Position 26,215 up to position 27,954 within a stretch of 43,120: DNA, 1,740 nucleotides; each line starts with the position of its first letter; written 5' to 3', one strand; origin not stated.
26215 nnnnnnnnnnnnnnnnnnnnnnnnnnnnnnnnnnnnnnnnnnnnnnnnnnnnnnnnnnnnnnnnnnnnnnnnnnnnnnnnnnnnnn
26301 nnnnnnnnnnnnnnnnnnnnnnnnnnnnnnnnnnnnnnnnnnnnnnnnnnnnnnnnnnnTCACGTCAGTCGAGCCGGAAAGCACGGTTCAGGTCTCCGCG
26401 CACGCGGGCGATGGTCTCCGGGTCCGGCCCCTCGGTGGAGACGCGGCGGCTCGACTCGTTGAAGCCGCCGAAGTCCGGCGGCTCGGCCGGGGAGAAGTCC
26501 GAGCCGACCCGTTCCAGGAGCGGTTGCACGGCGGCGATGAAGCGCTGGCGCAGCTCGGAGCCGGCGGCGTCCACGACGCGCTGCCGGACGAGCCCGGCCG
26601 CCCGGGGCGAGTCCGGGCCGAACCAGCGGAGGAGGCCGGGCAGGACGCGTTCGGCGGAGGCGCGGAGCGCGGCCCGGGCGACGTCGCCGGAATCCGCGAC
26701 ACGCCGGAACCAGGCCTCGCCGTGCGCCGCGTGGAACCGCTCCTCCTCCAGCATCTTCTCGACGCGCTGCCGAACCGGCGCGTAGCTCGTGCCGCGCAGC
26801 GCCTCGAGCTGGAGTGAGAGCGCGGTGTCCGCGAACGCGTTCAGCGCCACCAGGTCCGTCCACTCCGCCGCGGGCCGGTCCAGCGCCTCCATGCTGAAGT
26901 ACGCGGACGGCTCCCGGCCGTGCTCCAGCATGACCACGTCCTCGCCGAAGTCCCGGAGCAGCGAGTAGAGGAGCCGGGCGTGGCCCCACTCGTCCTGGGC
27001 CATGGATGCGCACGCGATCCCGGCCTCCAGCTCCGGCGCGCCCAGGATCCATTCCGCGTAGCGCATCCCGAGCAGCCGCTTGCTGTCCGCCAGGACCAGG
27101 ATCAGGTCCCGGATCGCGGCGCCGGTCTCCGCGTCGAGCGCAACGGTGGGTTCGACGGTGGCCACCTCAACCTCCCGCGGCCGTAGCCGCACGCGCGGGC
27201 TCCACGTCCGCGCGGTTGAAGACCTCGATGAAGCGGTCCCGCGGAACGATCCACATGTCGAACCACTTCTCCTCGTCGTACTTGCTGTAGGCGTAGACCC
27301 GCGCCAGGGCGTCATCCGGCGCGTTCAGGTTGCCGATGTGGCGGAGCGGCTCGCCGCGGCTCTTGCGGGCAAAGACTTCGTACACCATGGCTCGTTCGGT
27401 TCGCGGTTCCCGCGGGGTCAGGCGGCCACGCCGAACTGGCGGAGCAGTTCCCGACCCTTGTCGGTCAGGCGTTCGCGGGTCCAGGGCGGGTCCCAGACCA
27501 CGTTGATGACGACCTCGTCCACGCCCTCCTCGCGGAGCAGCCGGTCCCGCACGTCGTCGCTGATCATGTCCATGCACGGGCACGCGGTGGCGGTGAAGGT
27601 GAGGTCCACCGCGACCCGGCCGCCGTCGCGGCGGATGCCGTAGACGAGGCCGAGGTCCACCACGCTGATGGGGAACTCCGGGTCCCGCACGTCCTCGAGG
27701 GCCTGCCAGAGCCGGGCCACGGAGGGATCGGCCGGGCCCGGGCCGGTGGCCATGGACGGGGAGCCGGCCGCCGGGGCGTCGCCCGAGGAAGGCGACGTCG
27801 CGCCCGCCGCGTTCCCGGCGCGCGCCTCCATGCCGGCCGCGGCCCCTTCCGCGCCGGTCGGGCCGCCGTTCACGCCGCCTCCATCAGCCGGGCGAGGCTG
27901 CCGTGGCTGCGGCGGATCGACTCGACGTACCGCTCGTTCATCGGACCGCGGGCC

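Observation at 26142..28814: Phenylacetyl-CoA epoxidase cluster with split PaaD and no PaaE reductase nearby: paaA - DUF59 gene - paaB - paaC - zinc-ribbon gene - O-methyltransferase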

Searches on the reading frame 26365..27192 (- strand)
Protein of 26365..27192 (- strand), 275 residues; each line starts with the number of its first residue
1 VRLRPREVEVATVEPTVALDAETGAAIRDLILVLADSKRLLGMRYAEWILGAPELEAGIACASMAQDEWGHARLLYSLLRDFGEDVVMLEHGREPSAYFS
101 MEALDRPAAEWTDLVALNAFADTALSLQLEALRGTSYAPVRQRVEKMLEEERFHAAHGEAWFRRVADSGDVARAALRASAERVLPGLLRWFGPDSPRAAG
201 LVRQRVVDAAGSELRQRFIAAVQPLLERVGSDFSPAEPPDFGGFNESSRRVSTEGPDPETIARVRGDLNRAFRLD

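Call 7: search_protein_families(library=pfam, proteins=[window:26365-27192:-], max_evalue=0.01)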
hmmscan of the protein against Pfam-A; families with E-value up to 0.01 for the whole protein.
window:26365-27192:- (275 aa): 2 families
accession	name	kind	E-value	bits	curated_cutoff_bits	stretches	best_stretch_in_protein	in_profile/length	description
PF05138.18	PaaA_PaaC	-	1.1e-41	143.2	28.5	1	14-233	5-225/263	Phenylacetic acid catabolic protein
PF02915.23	Rubrerythrin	-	0.0043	17.9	22.8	0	63-156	37-131/137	Rubrerythrin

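Call 8: search_protein_families(library=ncbifam, proteins=[window:26365-27192:-], max_evalue=0.01)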
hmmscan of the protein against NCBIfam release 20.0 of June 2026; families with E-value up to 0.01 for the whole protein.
window:26365-27192:- (275 aa): 2 families
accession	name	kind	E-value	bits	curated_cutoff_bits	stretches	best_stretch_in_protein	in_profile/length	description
TIGR02158.1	PA_CoA_Oxy3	equivalog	1.8e-27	96.7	133.35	1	34-230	1-196/237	1,2-phenylacetyl-CoA epoxidase subunit PaaC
TIGR02156.2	PA_CoA_Oxy1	equivalog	1.4e-17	63.7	280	1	42-231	39-232/289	1,2-phenylacetyl-CoA epoxidase subunit PaaA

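Call 41: search_solved_structures(query=window:26365-27165:-, max_evalue=0.01, show_alignments=3)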
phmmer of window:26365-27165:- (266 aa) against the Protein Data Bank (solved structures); distinct sequences matched with E-value up to 0.01: 7.
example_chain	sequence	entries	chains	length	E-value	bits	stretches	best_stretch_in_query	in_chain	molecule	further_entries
4ii4_A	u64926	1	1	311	2e-14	57.1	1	31-224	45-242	1,2-phenylacetyl-CoA epoxidase, subunit A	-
3pvr_A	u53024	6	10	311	3.3e-14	56.4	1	31-224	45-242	Phenylacetic acid degradation protein paaA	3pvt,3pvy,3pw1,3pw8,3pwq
4iit_A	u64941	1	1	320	4.8e-14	55.9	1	31-224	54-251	Phenylacetate-CoA oxygenase subunit PaaA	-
4mud_A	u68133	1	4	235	5.1e-10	42.7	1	20-153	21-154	Ring oxydation complex/ phenylacetic acid degradation related protein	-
4iit_C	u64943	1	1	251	6.9e-09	39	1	22-176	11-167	Phenylacetate-CoA oxygenase subunit PaaC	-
1otk_A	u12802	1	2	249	2.3e-08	37.3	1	22-171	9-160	Phenylacetic acid degradation protein paaC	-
3pvr_B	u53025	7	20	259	2.7e-08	37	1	23-171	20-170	Phenylacetic acid degradation protein paaC | 1,2-phenylacetyl-CoA epoxidase, subunit C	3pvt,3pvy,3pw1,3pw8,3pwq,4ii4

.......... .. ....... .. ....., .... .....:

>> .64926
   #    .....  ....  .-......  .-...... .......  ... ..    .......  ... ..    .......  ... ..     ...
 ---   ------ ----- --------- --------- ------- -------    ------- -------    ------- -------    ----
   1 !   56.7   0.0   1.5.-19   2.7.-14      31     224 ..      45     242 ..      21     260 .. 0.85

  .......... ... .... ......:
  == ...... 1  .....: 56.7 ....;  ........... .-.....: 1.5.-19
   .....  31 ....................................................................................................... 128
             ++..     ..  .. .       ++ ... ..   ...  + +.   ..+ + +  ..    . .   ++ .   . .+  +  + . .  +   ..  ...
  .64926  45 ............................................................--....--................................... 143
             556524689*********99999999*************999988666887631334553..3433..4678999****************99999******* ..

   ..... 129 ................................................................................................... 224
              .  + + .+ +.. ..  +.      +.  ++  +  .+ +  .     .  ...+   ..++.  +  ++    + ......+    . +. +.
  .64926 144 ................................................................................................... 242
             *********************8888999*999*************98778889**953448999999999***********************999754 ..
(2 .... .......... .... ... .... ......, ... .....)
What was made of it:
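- On Canonical PaaABCDE phenylacetyl-CoA epoxidase: Identifying this column as the lysine bridge is my inference, drawn from the single K/Q difference between 3pvr and 4ii4 (call 41).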

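Call 43: search_solved_structures(query=window:26365-27165:-, max_evalue=0.01, show_alignments=5)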
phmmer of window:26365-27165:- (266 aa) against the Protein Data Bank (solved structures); distinct sequences matched with E-value up to 0.01: 7.
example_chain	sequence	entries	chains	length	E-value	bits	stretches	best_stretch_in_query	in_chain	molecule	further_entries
4ii4_A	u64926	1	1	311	2e-14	57.1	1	31-224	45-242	1,2-phenylacetyl-CoA epoxidase, subunit A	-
3pvr_A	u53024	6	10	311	3.3e-14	56.4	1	31-224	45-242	Phenylacetic acid degradation protein paaA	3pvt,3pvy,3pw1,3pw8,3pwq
4iit_A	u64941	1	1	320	4.8e-14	55.9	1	31-224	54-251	Phenylacetate-CoA oxygenase subunit PaaA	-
4mud_A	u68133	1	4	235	5.1e-10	42.7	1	20-153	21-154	Ring oxydation complex/ phenylacetic acid degradation related protein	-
4iit_C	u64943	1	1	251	6.9e-09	39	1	22-176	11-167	Phenylacetate-CoA oxygenase subunit PaaC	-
1otk_A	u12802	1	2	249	2.3e-08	37.3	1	22-171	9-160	Phenylacetic acid degradation protein paaC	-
3pvr_B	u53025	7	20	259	2.7e-08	37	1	23-171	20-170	Phenylacetic acid degradation protein paaC | 1,2-phenylacetyl-CoA epoxidase, subunit C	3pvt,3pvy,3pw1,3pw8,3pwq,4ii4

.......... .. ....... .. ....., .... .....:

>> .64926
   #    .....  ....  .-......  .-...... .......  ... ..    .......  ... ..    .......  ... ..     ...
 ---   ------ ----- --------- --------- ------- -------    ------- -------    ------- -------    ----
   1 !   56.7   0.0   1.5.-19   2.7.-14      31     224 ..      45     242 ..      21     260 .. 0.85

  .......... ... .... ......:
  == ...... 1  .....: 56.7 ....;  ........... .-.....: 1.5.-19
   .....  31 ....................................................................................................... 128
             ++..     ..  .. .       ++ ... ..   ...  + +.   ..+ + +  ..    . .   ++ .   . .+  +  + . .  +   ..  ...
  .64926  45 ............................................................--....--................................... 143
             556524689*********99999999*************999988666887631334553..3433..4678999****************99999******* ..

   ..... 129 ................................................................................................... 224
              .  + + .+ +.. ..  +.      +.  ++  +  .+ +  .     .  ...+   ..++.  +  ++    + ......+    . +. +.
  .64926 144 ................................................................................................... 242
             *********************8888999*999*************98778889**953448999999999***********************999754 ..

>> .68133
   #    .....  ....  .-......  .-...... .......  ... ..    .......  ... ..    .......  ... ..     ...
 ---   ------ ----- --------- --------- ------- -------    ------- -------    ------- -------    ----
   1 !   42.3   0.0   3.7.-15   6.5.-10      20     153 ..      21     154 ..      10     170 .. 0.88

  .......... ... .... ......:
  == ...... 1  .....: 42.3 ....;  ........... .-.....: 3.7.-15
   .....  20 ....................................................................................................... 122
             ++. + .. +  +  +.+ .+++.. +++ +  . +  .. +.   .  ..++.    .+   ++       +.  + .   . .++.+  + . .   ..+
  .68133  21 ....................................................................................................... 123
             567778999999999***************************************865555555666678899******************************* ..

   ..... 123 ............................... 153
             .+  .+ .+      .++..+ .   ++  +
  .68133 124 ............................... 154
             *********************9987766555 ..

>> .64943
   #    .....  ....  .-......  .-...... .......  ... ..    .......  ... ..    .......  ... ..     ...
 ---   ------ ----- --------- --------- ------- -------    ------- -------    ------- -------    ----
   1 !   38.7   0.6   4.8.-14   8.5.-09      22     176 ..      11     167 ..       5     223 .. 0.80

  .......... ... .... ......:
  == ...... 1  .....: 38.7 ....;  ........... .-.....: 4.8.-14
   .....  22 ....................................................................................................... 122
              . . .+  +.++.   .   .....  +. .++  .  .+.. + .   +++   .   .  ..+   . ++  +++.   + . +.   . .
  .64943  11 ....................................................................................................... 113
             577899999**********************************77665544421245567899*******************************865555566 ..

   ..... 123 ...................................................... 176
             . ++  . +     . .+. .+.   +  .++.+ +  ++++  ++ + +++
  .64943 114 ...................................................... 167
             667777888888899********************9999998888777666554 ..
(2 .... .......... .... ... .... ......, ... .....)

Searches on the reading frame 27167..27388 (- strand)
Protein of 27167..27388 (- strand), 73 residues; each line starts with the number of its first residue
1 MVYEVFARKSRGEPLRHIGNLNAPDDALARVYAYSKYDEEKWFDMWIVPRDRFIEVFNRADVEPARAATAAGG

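Call 7: search_protein_families(library=pfam, proteins=[window:27167-27388:-], max_evalue=0.01)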
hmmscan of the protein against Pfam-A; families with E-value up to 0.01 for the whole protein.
window:27167-27388:- (73 aa): 1 family
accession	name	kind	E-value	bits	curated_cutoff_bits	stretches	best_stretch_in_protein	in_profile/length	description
PF06243.16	PaaB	-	4.4e-08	33.7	27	1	2-56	4-59/89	Phenylacetic acid degradation B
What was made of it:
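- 27167..27388 (-): PaaB-like bridging subunit (73 aa). PF06243, 33.7 bits against a cut-off of 27 (call 7).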

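Call 8: search_protein_families(library=ncbifam, proteins=[window:27167-27388:-], max_evalue=0.01)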
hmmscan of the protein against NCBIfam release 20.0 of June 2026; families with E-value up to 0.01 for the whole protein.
window:27167-27388:- (73 aa): 3 families
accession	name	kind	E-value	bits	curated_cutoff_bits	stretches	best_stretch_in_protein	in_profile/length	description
TIGR02157.1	PA_CoA_Oxy2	equivalog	2.6e-08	33.9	85.45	1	2-52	3-54/90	1,2-phenylacetyl-CoA epoxidase subunit PaaB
NF041867.1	paab_haloarch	equivalog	3.8e-08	33.4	150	1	1-56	1-57/100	1,2-phenylacetyl-CoA epoxidase subunit PaaB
TIGR04031.1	Htur_1727_fam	subfamily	4.7e-07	29.7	57.2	1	3-51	17-64/71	Htur_1727 family rSAM-partnered candidate RiPP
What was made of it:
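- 27167..27388 (-): TIGR02157, 33.9 bits against 85 (call 8).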

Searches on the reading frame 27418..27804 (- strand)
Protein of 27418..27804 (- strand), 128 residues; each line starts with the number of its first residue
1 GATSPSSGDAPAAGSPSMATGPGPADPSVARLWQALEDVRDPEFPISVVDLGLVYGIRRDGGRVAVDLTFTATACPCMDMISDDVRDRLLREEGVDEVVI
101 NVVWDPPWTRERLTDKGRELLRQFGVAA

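Call 7: search_protein_families(library=pfam, proteins=[window:27418-27804:-], max_evalue=0.01)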
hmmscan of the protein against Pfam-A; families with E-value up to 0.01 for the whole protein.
window:27418-27804:- (128 aa): 1 family
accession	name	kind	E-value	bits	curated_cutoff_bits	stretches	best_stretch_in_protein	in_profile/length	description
PF01883.24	FeS_assembly_P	-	2.7e-17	63.3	23.5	1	31-98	3-71/73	Iron-sulfur cluster assembly protein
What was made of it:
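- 27418..27873 (-): Stand-alone DUF59 protein, equivalent to the N-terminal half of canonical PaaD. It carries a variable low-complexity N-terminal extension of about 50 aa. The start is taken as the GTG that overlaps the paaA stop (GTGA). PF01883, 63 bits (call 7).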

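Call 8: search_protein_families(library=ncbifam, proteins=[window:27418-27804:-], max_evalue=0.01)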
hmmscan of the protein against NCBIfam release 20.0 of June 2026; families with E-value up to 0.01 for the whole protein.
window:27418-27804:- (128 aa): 4 families
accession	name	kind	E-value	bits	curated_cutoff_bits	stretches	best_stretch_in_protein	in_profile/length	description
NF041868.1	paad_haloarch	equivalog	2.2e-32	111.8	180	1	25-127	24-126/127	1,2-phenylacetyl-CoA epoxidase subunit PaaD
TIGR03406.1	FeS_long_SufT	hypoth_equivalog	9.5e-23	80.8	202.6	1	29-117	75-168/174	putative Fe-S cluster assembly protein SufT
TIGR02945.1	SUF_assoc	equivalog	2e-22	79.4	143.4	1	32-118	6-93/99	SUF system Fe-S cluster assembly protein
TIGR02159.1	PA_CoA_Oxy4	equivalog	3.2e-19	69.7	108.15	1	39-127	1-89/146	1,2-phenylacetyl-CoA epoxidase subunit PaaD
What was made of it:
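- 27418..27873 (-): The best NCBIfam hit is NF041868 paad_haloarch at 111.8 bits (cut-off 180); TIGR02159 matches only profile positions 1-89 of 146 (call 8).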
